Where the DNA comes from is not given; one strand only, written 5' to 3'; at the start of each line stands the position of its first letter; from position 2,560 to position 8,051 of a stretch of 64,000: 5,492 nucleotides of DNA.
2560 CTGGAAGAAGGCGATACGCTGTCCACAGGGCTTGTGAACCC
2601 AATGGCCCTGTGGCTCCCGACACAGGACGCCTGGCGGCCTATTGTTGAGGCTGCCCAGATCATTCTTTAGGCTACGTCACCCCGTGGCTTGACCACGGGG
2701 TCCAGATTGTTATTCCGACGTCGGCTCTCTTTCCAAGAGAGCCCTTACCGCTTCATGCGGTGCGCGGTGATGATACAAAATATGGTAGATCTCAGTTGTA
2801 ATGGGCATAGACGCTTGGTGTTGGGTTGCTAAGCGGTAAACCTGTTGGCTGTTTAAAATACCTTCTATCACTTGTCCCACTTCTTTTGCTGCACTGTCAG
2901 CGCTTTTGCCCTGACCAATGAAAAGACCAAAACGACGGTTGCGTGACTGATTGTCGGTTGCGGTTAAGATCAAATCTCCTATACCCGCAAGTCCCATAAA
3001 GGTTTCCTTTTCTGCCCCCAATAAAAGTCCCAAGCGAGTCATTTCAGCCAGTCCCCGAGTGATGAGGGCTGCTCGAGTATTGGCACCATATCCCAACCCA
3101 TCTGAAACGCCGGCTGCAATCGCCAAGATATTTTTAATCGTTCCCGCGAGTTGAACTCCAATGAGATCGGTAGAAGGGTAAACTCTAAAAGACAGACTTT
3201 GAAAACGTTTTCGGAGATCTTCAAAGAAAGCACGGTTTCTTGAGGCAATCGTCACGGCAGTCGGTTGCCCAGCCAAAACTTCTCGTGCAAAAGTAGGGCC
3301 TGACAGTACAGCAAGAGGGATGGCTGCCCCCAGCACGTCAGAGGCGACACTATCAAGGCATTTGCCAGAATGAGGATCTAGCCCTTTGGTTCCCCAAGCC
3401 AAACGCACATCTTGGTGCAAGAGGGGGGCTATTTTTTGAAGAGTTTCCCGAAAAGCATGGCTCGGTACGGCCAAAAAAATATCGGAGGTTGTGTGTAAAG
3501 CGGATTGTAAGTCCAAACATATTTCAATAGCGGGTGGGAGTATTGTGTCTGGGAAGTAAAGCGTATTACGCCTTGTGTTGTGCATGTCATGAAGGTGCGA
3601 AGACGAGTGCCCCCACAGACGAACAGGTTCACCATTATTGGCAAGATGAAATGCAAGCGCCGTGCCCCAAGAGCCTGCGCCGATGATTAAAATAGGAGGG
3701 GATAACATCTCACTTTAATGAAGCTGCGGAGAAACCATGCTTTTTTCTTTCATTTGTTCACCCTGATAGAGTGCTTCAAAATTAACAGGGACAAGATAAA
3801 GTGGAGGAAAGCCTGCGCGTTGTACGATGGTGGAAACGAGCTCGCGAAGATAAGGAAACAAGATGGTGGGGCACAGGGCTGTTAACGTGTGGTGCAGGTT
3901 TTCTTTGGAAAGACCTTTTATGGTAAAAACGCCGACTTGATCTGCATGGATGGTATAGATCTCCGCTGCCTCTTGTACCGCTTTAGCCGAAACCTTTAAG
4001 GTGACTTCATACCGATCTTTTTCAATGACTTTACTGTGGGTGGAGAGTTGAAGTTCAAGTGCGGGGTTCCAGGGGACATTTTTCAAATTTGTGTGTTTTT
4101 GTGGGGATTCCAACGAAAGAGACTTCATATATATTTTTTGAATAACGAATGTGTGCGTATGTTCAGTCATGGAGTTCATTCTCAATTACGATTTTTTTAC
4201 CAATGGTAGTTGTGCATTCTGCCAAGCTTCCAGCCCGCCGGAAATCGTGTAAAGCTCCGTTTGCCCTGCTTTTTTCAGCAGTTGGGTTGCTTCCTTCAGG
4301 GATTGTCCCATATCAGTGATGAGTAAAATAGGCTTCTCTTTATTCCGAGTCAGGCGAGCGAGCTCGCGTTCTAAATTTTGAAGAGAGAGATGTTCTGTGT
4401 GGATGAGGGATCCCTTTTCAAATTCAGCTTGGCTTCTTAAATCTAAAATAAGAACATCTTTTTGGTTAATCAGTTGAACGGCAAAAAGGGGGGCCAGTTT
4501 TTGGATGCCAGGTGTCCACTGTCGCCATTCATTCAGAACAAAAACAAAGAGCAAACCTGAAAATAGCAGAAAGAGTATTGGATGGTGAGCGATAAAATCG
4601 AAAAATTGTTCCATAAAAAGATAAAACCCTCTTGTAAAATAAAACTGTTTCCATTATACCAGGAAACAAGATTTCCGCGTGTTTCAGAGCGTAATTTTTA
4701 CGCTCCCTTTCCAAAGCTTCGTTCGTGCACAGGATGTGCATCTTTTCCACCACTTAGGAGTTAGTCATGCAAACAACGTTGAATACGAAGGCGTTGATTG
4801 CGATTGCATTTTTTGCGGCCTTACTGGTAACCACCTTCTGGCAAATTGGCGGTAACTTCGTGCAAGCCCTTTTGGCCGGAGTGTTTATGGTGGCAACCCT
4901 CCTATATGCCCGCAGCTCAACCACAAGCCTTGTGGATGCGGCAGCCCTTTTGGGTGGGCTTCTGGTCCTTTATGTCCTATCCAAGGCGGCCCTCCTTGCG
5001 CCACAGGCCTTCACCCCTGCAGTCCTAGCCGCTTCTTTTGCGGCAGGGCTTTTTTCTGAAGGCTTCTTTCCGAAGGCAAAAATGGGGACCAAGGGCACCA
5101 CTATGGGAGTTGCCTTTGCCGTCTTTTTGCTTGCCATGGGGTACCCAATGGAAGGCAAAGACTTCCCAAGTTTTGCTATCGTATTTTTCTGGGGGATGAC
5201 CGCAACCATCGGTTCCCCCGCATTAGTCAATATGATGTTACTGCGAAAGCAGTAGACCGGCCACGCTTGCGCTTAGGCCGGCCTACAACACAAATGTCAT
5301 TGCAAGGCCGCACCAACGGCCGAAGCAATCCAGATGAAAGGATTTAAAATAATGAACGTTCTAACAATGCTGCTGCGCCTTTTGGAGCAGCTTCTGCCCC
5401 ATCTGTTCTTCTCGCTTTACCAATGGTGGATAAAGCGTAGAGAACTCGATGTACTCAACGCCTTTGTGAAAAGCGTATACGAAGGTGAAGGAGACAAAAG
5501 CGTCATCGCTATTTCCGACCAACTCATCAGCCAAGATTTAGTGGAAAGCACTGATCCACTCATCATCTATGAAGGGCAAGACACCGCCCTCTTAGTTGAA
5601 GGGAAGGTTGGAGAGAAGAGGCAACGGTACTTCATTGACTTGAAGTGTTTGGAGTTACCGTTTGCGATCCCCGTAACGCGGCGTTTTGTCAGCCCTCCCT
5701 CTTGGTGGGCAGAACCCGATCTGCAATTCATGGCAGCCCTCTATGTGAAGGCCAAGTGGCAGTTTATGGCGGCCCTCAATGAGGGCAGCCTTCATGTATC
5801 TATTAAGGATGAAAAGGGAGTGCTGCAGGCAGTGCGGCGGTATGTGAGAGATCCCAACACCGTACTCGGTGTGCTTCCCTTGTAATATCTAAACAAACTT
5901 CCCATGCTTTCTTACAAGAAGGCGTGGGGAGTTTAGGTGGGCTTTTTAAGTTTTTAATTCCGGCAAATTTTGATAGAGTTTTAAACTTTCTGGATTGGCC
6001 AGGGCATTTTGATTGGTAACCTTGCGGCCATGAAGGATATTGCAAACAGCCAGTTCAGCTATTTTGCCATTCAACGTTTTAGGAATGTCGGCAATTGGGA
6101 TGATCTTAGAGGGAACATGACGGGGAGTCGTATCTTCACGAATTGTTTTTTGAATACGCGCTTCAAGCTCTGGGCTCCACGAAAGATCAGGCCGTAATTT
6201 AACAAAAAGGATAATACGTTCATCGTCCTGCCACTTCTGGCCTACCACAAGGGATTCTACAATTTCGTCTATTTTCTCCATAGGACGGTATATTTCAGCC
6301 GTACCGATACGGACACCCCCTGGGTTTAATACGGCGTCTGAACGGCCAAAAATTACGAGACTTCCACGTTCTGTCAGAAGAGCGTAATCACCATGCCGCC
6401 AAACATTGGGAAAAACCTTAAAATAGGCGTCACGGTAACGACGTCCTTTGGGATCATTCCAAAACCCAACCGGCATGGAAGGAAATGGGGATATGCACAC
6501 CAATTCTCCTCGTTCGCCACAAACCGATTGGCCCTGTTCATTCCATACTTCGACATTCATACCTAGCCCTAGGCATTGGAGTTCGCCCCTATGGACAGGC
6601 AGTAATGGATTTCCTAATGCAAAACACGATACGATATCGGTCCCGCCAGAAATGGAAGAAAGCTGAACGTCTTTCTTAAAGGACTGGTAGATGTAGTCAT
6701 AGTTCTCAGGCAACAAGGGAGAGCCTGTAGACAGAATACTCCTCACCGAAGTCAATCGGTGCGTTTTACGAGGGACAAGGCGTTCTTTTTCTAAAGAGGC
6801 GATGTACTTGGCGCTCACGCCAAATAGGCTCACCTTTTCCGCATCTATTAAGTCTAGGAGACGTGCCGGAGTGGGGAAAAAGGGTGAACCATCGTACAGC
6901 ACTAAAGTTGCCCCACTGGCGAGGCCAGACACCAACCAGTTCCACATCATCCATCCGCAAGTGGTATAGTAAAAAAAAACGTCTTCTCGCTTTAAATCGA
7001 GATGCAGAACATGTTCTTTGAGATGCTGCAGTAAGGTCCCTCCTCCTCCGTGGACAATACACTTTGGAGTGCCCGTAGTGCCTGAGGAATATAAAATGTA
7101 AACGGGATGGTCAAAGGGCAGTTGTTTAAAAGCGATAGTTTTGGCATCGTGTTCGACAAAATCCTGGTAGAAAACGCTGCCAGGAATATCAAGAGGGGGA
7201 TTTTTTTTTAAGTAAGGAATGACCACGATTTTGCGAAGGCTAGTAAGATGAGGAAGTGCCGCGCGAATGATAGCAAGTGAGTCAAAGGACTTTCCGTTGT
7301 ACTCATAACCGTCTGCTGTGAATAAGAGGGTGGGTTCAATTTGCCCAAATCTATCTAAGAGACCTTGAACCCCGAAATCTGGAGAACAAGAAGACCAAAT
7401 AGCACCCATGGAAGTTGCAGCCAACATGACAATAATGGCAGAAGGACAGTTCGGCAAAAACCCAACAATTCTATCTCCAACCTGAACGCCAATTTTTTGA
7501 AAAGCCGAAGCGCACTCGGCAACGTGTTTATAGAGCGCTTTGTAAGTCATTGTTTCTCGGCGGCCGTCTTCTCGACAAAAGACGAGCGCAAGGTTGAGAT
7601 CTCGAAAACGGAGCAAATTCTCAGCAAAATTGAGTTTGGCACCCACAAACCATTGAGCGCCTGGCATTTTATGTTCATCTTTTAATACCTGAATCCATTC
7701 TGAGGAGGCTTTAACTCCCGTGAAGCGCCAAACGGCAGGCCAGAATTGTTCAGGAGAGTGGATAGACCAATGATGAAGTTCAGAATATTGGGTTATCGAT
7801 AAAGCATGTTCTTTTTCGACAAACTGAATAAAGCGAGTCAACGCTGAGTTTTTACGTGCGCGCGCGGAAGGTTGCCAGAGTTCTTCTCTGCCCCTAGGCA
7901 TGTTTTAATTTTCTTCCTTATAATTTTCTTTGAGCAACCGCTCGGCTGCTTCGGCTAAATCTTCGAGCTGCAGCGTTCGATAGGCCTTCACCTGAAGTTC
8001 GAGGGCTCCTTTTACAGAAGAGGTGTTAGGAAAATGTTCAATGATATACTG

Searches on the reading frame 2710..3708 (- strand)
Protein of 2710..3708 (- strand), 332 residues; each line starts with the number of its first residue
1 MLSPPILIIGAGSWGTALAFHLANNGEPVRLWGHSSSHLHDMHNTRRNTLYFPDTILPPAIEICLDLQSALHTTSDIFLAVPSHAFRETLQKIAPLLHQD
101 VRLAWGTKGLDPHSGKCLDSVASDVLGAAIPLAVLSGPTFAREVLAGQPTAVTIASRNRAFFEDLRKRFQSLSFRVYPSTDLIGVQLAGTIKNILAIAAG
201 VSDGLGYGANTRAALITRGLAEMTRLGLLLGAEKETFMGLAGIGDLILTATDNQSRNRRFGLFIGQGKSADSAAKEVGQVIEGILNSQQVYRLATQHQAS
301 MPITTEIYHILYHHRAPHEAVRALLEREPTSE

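Call 24: search_protein_families(library=pfam, proteins=[window:2710-3708:-], max_evalue=0.001)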
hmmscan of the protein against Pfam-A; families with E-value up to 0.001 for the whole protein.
window:2710-3708:- (332 aa): 5 families
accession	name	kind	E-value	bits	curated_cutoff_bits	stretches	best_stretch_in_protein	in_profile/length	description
PF07479.19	NAD_Gly3P_dh_C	-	8.8e-55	185.3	25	1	181-321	1-141/142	NAD-dependent glycerol-3-phosphate dehydrogenase C-terminus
PF01210.29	NAD_Gly3P_dh_N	-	3.6e-47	160.7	23.1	1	6-160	2-156/158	NAD-dependent glycerol-3-phosphate dehydrogenase N-terminus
PF20618.3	GPD_NAD_C_bact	-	6.3e-22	78.3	27.6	1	241-307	1-66/66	Bacterial GPD, NAD-dependent C-terminal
PF02558.23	ApbA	-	1.5e-07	31.5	22.2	1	6-101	1-94/150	Ketopantoate reductase PanE/ApbA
PF03807.23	F420_oxidored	-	2e-05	25.5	21.6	1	6-98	2-84/94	NADP oxidoreductase coenzyme F420-dependent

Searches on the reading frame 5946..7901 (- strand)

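Call 24: search_protein_families(library=pfam, proteins=[window:5946-7901:-], max_evalue=0.001)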
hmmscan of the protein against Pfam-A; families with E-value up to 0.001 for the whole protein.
window:5946-7901:- (651 aa): 3 families
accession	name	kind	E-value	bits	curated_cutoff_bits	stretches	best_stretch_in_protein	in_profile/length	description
PF00501.34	AMP-binding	-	4.1e-43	148.1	29.9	1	105-472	13-377/384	AMP-binding enzyme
PF16177.11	ACAS_N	-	1.8e-12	47.3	27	1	39-95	1-54/55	Acetyl-coenzyme A synthetase N-terminus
PF13193.12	AMP-binding_C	-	2e-05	25.8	24.5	1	545-613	10-76/76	AMP-binding enzyme C-terminal domain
